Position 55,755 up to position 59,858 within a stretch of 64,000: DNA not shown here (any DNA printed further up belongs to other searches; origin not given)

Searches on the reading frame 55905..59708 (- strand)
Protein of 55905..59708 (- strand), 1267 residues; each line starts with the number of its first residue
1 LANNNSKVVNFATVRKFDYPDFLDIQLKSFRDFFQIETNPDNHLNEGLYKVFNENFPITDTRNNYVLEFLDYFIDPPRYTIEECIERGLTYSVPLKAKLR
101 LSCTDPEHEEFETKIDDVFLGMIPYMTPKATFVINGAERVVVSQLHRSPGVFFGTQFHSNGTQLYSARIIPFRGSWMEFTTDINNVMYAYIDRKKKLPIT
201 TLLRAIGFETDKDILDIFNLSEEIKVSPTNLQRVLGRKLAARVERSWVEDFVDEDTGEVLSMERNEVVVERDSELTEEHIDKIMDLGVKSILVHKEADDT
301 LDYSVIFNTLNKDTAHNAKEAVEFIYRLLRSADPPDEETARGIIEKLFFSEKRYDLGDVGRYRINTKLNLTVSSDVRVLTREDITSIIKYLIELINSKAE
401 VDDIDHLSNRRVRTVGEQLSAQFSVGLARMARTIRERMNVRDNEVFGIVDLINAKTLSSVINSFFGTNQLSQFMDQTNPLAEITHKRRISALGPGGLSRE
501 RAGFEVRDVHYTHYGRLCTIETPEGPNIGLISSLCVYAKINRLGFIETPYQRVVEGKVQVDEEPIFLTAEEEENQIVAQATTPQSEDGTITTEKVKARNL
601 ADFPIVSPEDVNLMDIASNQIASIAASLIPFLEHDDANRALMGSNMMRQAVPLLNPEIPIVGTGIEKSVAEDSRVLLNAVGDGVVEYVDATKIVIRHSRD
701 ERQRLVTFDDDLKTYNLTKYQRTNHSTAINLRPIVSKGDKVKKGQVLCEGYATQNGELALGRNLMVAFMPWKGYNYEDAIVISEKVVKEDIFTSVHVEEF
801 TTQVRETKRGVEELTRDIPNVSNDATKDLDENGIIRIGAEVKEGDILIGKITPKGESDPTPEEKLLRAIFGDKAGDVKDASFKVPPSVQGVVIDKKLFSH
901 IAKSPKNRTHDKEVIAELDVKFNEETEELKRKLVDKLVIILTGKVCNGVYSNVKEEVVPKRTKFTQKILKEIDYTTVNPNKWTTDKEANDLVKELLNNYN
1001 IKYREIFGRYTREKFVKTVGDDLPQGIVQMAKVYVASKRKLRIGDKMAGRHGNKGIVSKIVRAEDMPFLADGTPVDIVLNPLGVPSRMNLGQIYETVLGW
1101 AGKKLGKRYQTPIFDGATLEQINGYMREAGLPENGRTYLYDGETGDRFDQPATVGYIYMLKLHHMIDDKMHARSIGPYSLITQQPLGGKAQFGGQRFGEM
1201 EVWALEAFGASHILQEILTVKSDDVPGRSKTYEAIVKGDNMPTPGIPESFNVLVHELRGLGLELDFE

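Call 86: search_protein_families(library=pfam, proteins=[window:55905-59708:-], max_evalue=0.0001)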
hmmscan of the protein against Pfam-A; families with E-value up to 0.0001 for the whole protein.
window:55905-59708:- (1267 aa): 6 families
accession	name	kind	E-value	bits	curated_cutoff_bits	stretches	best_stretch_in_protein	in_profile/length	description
PF00562.33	RNA_pol_Rpb2_6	-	6e-134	447.3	23.4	1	682-1191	5-373/373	RNA polymerase Rpb2, domain 6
PF04561.19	RNA_pol_Rpb2_2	-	1.1e-33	117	21.7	2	292-413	73-190/190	RNA polymerase Rpb2, domain 2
PF04565.21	RNA_pol_Rpb2_3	-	1.3e-28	99.4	21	1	472-540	1-68/68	RNA polymerase Rpb2, domain 3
PF04560.25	RNA_pol_Rpb2_7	-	9.4e-26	90.5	32.1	1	1193-1265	1-83/87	RNA polymerase Rpb2, domain 7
PF10385.14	RNA_pol_Rpb2_45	-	1.2e-19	70.6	28.2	1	550-617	1-66/66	RNA polymerase beta subunit external 1 domain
PF04563.20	RNA_pol_Rpb2_1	-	1.6e-17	64.2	28.2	1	23-458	3-202/203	RNA polymerase beta subunit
